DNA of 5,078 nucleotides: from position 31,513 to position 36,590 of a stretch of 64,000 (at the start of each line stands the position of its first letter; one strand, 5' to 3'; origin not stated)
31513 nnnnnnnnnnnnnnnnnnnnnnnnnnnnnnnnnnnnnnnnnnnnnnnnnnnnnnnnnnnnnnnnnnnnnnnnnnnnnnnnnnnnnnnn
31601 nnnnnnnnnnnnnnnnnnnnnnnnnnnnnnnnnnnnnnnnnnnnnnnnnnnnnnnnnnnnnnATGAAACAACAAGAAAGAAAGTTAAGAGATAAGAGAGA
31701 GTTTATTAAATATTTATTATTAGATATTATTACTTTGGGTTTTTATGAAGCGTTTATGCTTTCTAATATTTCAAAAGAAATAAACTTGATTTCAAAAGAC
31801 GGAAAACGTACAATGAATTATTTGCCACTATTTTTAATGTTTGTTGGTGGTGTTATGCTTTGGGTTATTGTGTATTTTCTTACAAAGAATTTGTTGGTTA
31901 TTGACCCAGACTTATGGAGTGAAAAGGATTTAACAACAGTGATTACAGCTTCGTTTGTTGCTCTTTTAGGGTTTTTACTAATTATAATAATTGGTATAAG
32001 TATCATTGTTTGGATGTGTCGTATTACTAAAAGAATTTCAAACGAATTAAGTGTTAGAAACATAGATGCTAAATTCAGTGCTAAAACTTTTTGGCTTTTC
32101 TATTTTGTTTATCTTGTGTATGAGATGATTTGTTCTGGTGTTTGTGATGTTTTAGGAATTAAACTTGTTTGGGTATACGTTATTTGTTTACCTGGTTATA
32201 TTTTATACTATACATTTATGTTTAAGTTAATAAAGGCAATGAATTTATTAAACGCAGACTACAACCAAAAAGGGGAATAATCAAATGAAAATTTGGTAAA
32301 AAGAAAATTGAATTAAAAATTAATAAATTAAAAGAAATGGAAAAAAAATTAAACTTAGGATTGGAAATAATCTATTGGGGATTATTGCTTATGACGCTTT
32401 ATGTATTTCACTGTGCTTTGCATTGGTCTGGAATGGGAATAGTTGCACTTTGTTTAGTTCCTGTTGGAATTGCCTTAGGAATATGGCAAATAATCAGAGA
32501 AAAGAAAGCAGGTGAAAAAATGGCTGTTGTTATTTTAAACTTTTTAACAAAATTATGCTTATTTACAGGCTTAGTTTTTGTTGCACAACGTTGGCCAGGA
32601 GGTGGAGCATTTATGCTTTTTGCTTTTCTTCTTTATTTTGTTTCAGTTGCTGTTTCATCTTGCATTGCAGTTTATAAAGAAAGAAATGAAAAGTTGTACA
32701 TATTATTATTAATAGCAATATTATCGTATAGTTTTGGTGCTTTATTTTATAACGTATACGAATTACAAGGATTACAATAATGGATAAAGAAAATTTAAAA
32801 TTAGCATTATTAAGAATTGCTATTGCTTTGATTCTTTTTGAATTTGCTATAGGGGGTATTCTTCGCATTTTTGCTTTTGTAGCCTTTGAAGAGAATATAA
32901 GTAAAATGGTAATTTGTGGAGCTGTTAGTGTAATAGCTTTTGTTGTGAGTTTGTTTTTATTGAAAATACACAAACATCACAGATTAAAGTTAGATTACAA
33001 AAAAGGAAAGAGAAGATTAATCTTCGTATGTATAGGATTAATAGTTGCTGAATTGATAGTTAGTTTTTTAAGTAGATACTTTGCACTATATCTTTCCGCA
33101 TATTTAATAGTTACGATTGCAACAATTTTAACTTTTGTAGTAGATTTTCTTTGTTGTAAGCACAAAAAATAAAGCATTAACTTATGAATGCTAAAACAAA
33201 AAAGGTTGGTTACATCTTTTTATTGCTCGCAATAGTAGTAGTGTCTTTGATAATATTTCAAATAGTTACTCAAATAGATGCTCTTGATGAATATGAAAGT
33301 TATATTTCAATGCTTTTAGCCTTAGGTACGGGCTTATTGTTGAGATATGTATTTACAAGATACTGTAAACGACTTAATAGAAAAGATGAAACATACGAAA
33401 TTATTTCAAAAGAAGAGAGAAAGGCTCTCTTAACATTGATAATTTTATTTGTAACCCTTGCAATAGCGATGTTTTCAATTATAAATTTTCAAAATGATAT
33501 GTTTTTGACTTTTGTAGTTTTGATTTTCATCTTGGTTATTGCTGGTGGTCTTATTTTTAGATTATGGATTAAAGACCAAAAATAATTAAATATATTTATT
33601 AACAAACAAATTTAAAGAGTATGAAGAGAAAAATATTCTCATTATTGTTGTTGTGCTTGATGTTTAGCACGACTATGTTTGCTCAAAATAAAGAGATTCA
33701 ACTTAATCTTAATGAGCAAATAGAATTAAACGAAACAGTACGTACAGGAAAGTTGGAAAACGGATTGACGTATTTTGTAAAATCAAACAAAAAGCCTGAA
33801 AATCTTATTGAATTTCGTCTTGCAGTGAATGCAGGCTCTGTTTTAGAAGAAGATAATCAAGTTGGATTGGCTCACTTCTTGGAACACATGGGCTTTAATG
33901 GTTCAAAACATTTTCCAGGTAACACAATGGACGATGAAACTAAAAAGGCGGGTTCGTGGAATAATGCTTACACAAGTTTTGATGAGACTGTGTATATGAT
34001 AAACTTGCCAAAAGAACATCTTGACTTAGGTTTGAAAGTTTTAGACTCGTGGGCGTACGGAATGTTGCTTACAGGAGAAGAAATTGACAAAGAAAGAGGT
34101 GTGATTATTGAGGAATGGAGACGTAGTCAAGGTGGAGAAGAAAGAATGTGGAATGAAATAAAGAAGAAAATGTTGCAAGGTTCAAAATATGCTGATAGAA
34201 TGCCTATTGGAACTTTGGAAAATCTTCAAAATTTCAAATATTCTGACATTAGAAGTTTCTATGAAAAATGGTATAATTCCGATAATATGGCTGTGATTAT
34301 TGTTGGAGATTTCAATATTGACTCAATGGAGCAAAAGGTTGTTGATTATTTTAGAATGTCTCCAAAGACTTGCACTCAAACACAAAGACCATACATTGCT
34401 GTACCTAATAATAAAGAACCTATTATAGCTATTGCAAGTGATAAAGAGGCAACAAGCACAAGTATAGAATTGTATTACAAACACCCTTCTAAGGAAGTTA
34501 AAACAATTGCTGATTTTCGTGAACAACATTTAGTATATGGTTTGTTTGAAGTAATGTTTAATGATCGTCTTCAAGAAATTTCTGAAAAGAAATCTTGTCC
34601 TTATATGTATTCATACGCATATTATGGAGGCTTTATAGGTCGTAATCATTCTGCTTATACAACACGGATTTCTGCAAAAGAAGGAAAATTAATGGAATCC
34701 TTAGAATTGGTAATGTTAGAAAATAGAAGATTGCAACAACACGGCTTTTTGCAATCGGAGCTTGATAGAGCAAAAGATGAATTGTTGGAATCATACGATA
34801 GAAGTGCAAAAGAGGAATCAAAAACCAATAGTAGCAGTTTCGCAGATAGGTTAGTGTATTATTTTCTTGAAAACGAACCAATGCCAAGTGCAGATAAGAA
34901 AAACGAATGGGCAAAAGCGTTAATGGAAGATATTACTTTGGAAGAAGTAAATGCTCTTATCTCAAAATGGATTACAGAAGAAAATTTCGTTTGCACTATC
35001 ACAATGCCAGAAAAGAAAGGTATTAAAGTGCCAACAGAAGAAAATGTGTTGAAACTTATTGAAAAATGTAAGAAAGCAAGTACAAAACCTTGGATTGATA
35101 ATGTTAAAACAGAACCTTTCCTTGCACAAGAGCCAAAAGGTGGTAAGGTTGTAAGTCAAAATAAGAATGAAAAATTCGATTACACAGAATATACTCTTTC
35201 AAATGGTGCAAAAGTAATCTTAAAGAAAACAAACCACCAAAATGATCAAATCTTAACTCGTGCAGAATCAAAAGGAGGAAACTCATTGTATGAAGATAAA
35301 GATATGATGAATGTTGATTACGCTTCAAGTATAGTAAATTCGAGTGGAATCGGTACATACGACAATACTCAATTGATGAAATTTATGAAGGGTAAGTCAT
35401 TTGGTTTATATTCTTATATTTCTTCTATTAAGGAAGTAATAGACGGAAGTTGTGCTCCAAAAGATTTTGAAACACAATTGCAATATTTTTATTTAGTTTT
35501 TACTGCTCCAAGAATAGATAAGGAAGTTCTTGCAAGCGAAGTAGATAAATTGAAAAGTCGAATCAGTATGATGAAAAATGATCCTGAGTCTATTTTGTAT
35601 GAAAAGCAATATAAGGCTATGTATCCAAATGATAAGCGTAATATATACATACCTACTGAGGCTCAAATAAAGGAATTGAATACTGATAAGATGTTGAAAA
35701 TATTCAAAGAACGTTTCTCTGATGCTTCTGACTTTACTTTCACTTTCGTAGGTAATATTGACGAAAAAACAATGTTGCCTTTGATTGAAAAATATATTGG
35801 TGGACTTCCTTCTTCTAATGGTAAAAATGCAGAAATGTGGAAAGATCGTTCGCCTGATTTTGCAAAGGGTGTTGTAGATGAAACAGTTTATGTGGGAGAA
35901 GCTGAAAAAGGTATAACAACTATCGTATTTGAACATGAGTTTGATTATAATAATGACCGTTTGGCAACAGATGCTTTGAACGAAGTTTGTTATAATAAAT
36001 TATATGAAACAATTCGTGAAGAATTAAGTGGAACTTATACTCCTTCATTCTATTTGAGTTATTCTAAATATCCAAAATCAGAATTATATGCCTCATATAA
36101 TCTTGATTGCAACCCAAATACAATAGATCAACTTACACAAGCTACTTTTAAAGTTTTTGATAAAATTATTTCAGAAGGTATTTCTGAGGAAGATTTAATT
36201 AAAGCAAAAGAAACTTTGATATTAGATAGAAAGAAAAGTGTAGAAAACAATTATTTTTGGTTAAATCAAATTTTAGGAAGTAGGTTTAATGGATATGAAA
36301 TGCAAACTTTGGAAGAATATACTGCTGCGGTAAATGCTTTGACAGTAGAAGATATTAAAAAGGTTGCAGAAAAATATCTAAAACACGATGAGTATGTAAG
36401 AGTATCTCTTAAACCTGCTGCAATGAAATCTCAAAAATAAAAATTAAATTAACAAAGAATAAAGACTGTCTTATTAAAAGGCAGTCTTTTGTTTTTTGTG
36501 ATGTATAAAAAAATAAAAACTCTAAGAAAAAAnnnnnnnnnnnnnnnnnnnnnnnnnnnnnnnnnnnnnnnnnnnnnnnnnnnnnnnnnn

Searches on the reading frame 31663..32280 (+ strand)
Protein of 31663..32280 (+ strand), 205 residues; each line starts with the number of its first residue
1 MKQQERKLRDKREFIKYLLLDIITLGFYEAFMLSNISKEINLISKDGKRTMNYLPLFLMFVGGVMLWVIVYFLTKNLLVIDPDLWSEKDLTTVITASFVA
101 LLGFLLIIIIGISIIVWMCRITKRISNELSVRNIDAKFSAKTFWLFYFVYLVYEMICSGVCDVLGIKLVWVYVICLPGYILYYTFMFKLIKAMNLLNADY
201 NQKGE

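Call 11: search_protein_families(library=pfam, proteins=[window:31663-32280:+], max_evalue=0.01)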
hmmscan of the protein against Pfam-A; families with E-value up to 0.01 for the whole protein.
window:31663-32280:+ (205 aa): 2 families
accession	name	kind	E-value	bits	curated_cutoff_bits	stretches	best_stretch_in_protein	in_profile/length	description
PF14018.11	DUF4234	-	2.4e-09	37.6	25.3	1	12-126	1-69/70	Domain of unknown function (DUF4234)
PF05987.18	DUF898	-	0.0016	18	28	0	54-172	185-296/336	Bacterial protein of unknown function (DUF898)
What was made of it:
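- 31663..32280 (+): Downstream gene of copy A: a DUF4234 membrane protein, first of four small membrane-protein ORFs followed by an M16 peptidase. Pfam (call 11).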

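Call 13: find_encoding_contigs(protein=window:31663-32277:+, flank=10000, max_places=10)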
Protein window:31663-32277:+ (205 aa): no gene with exactly this product is on record in the collection.

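Call 15: find_homologous_proteins(query=window:31663-32277:+)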
Query window:31663-32277:+ (205 aa): 13 proteins with E <= 0.001 among 210 candidates.
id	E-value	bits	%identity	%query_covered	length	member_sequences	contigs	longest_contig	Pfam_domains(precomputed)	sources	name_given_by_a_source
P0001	1.5e-118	412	93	100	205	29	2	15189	PF14018.12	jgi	jgi:hypothetical protein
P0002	3.2e-107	375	87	100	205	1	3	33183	PF14018.12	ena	-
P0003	9.8e-97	341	80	100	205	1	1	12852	PF14018.12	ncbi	-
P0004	1.6e-78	281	69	99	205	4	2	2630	PF14018.12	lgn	-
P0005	5.3e-78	280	68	99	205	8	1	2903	PF14018.12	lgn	-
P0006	2.7e-75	271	66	99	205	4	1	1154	PF14018.12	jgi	-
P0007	8.4e-37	145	39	100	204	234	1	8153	PF14018.12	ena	-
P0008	7.3e-15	73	34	97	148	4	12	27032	PF14018.12,PF20403.6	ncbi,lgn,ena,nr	ncbi:MAG: DUF4234 domain-containing protein [Bacteroidales bacterium]|nr:DUF4234 domain-containing p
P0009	1.5e-12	66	31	97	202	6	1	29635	PF14018.12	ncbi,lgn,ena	-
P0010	2.5e-12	65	29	97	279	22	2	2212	PF14018.12,PF13240.12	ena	-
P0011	5.1e-12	64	30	97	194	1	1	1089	PF14018.12,PF13240.12,PF13248.12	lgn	-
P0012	1.9e-10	59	29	97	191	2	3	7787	PF14018.12,PF13240.12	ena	-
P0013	8.4e-10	57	28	97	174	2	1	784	PF14018.12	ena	-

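Call 16: find_encoding_contigs(protein=P0001, flank=10000, max_places=4)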
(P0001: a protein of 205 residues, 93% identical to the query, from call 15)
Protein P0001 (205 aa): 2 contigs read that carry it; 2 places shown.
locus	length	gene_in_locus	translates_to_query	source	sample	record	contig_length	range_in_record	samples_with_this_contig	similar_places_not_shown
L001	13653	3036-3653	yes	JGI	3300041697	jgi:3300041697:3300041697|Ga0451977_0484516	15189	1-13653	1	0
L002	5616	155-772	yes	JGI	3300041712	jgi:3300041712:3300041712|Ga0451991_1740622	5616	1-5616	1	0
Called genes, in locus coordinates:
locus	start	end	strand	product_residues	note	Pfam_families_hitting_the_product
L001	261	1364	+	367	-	PF25391:WD40_Gbeta, PF23381:Beta-prop_IFT122_1st, PF24814:WD40_Prp19, PF25173:Beta-prop_WDR3_1st, PF25174:Beta-prop_THOC3, PF00400:WD40, PF24817:WD40_WDHD1_1st, PF25168:Beta-prop_WDR36-Utp21_2nd, +45 more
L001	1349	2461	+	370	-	PF24814:WD40_Prp19, PF25173:Beta-prop_WDR3_1st, PF25174:Beta-prop_THOC3, PF25175:Beta-prop_WDR5, PF23381:Beta-prop_IFT122_1st, PF25174:Beta-prop_THOC3, PF25391:WD40_Gbeta, PF24105:Beta-prop_CAF1B_HIR1, +35 more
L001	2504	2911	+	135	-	-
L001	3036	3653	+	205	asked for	PF14018:DUF4234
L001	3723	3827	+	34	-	-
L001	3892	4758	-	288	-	PF00140:Sigma70_r1_2, PF04542:Sigma70_r2, PF04539:Sigma70_r3, PF04545:Sigma70_r4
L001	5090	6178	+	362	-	PF00483:NTP_transferase, PF22640:ManC_GMP_beta-helix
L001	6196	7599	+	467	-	PF01336:tRNA_anti-codon, PF00152:tRNA-synt_2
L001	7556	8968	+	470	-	PF00309:Sigma54_AID, PF04963:Sigma54_CBD, PF04552:Sigma54_DBD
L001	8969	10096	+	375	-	PF01551:Peptidase_M23, PF01476:LysM (weak)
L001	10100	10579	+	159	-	PF00885:DMRL_synthase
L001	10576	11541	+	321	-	PF00551:Formyl_trans_N, PF02911:Formyl_trans_C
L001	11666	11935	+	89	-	PF00216:Bac_DNA_binding, PF18291:HU-HIG (weak)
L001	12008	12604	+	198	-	PF01121:CoaE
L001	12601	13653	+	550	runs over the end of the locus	PF00089:Trypsin (weak), PF13365:Trypsin_2 (weak), PF18962:Por_Secre_tail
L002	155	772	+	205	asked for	PF14018:DUF4234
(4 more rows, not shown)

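Call 17: find_encoding_contigs(protein=P0002, flank=10000, max_places=4)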
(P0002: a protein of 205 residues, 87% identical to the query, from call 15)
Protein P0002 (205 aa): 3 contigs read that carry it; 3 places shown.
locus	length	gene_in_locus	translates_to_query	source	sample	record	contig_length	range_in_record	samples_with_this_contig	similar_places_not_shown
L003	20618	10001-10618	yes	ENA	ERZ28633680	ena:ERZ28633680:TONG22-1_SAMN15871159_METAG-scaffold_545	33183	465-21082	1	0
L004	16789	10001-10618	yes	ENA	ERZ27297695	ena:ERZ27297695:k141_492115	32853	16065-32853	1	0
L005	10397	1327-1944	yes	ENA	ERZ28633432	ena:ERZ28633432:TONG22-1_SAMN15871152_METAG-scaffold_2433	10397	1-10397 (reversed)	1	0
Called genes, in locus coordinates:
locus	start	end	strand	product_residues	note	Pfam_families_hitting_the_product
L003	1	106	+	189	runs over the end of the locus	?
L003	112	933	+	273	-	PF13585:CHU_C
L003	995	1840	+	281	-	PF00456:Transketolase_N, PF13292:DXP_synthase_N, PF00676:E1_dh, PF09364:XFP_N (weak)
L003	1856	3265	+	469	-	PF00092:VWA, PF13519:VWA_2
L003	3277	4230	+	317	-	PF02779:Transket_pyr, PF02780:Transketolase_C, PF22613:Transketolase_C_1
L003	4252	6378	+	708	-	PF04665:Pox_A32 (faint), PF05970:PIF1, PF13245:AAA_19, PF13604:AAA_30, PF13538:UvrD_C_2 (weak), PF00570:HRDC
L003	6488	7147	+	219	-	PF04326:SLFN_AlbA_2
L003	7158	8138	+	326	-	PF13749:HATPase_c_4, PF21247:Fic-like_C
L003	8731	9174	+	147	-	-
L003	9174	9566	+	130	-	-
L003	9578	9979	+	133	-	-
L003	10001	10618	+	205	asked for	PF14018:DUF4234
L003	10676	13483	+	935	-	PF00675:Peptidase_M16, PF05193:Peptidase_M16_C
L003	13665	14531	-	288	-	PF00140:Sigma70_r1_2, PF04542:Sigma70_r2, PF04539:Sigma70_r3, PF04545:Sigma70_r4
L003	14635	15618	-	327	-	PF00089:Trypsin, PF13365:Trypsin_2, PF00595:PDZ, PF13180:PDZ_2, PF17820:PDZ_6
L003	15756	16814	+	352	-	PF00483:NTP_transferase, PF22640:ManC_GMP_beta-helix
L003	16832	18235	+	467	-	PF01336:tRNA_anti-codon, PF00152:tRNA-synt_2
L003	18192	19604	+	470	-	PF00309:Sigma54_AID, PF04963:Sigma54_CBD, PF04552:Sigma54_DBD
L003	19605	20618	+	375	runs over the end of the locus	PF01551:Peptidase_M23, PF01476:LysM (weak)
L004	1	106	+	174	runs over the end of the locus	PF04542:Sigma70_r2, PF08281:Sigma70_r4_2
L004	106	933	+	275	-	PF13585:CHU_C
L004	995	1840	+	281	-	PF00456:Transketolase_N, PF13292:DXP_synthase_N, PF00676:E1_dh, PF09364:XFP_N (weak)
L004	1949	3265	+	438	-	PF00092:VWA, PF13519:VWA_2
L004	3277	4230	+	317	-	PF02779:Transket_pyr, PF02780:Transketolase_C, PF22613:Transketolase_C_1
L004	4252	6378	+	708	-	PF04665:Pox_A32 (faint), PF05970:PIF1, PF13245:AAA_19, PF13604:AAA_30, PF13538:UvrD_C_2 (weak), PF00570:HRDC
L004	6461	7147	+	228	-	PF04326:SLFN_AlbA_2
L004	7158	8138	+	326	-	PF13749:HATPase_c_4, PF21247:Fic-like_C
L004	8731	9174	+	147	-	-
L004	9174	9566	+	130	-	-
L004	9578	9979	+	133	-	-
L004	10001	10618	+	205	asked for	PF14018:DUF4234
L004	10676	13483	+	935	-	PF00675:Peptidase_M16, PF05193:Peptidase_M16_C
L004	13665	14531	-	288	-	PF00140:Sigma70_r1_2, PF04542:Sigma70_r2, PF04539:Sigma70_r3, PF04545:Sigma70_r4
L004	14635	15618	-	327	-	PF00089:Trypsin, PF13365:Trypsin_2, PF00595:PDZ, PF13180:PDZ_2, PF17820:PDZ_6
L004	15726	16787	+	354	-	?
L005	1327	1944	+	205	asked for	PF14018:DUF4234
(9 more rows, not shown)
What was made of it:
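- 31663..32280 (+): In relatives L003 and L004 the cassette precedes the 147-aa gene instead (call 17).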

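Call 18: find_encoding_contigs(protein=P0003, flank=10000, max_places=4)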
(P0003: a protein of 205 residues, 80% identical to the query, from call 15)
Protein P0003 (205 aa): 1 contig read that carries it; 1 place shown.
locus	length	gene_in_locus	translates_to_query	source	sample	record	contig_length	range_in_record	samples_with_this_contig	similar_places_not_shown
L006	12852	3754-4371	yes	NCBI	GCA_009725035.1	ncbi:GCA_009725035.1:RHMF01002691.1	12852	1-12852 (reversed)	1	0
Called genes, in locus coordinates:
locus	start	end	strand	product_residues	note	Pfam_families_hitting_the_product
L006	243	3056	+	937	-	PF00675:Peptidase_M16, PF05193:Peptidase_M16_C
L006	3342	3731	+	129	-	-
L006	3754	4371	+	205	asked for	PF14018:DUF4234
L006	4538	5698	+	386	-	PF13306:LRR_5, PF13855:LRR_8 (faint)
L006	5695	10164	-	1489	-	PF04357:TamB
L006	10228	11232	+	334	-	PF00814:TsaD, PF22521:HypF_C_2 (weak)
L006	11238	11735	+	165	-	PF13238:AAA_18, PF01202:SKI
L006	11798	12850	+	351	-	?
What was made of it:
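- Tried and rejected: Homologues of the DUF4234 protein gave the first related loci instead (calls 15-18).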

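Call 36: search_protein_families(library=pfam, alignment_id=A4, max_evalue=0.001)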
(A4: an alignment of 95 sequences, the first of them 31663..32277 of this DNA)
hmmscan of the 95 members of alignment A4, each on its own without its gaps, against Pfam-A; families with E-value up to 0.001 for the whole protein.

A. member 1, window:31663-32277:+ (205 aa): 1 family
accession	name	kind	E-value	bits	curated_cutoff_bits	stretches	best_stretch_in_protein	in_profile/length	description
PF14018.11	DUF4234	-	2.4e-09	37.6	25.3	1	12-126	1-69/70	Domain of unknown function (DUF4234)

B. families by the number of members that match (of 95 scanned): 143 families (the first 25 are shown)
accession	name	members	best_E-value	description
PF13306.12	LRR_5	13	3.3e-158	BspA type Leucine rich repeat region (6 copies)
PF13855.12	LRR_8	10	1.9e-38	Leucine rich repeat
PF25174.1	Beta-prop_THOC3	9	4e-87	THOC3 beta-propeller domain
PF23414.1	Beta-prop_EML_2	9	4.2e-60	Echinoderm microtubule-associated protein second beta-propeller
PF07676.18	PD40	9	4.3e-23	WD40-like Beta Propeller Repeat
PF00400.38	WD40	8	3.5e-100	WD domain, G-beta repeat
PF25173.1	Beta-prop_WDR3_1st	8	1.5e-95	WDR3 first beta-propeller domain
PF25175.1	Beta-prop_WDR5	8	1.2e-93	WDR5 beta-propeller domain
PF24814.1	WD40_Prp19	8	3.5e-73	Prp19 WD40 domain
PF24105.1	Beta-prop_CAF1B_HIR1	8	4e-70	CAF1B/HIR1 beta-propeller domain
PF24807.1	WD40_CDC20-Fz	8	2.1e-67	CDC20/Fizzy WD40 domain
PF24817.1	WD40_WDHD1_1st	8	1.7e-60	WDHD1 first WD40 domain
PF25172.1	Beta-prop_WDR3_2nd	8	2.2e-57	WDR3 second beta-propeller domain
PF25047.1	Beta-prop_TEP1_2nd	8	4.3e-55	TEP-1 second beta-propeller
PF24805.1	EIF3I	8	1.6e-52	EIF3I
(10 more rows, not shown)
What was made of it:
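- The downstream genes are heterogeneous (call 36).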

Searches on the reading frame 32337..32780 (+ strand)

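Call 11: search_protein_families(library=pfam, proteins=[window:32337-32780:+], max_evalue=0.01)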
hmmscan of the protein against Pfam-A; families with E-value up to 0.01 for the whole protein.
window:32337-32780:+ (147 aa): 3 families
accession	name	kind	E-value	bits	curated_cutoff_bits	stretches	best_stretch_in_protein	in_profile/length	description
PF09685.15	DUF4870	-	0.0025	18.3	25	1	26-117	6-97/107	Domain of unknown function (DUF4870)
PF06800.18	Sugar_transport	-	0.0038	17.1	26.3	1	33-138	115-220/280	Sugar transport protein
PF09925.14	DUF2157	-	0.0053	16.9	32.4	1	57-137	28-109/146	Predicted membrane protein (DUF2157)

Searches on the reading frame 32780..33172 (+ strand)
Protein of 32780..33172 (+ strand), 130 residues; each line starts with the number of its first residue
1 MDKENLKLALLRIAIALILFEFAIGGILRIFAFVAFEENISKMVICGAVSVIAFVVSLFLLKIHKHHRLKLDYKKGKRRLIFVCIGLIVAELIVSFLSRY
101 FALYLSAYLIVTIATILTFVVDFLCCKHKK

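Call 11: search_protein_families(library=pfam, proteins=[window:32780-33172:+], max_evalue=0.01)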
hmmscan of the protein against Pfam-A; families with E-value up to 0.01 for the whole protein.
window:32780-33172:+ (130 aa): 1 family
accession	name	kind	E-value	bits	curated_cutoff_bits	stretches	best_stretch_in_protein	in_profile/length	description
PF07690.21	MFS_1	-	0.0089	15.4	33.4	0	13-119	207-312/347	Major Facilitator Superfamily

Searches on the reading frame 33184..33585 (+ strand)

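Call 11: search_protein_families(library=pfam, proteins=[window:33184-33585:+], max_evalue=0.01)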
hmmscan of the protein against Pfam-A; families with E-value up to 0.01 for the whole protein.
window:33184-33585:+ (133 aa): 5 families
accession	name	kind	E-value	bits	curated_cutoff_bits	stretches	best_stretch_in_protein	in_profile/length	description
PF07690.21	MFS_1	-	0.00051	19.5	33.4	1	12-125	215-312/347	Major Facilitator Superfamily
PF07695.17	7TMR-DISM_7TM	-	0.0013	19.2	29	1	11-131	35-148/205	7TM diverse intracellular signalling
PF14093.11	DUF4271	-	0.0032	17.8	29.7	1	11-129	53-174/206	Domain of unknown function (DUF4271)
PF03994.20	DUF350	-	0.0062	17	26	1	39-127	5-94/133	Domain of Unknown Function (DUF350)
PF01757.29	Acyl_transf_3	-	0.0067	16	31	0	4-125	147-264/326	Acyltransferase domain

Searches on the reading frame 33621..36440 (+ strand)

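Call 11: search_protein_families(library=pfam, proteins=[window:33621-36440:+], max_evalue=0.01)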
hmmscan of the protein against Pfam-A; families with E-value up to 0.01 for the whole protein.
window:33621-36440:+ (939 aa): 2 families
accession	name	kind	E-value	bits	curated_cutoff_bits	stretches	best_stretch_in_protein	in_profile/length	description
PF05193.26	Peptidase_M16_C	-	2.7e-37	128.8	23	2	687-866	3-181/181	Peptidase M16 inactive domain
PF00675.25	Peptidase_M16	-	1.8e-29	103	22.3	1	53-170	3-120/149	Insulinase (Peptidase family M16)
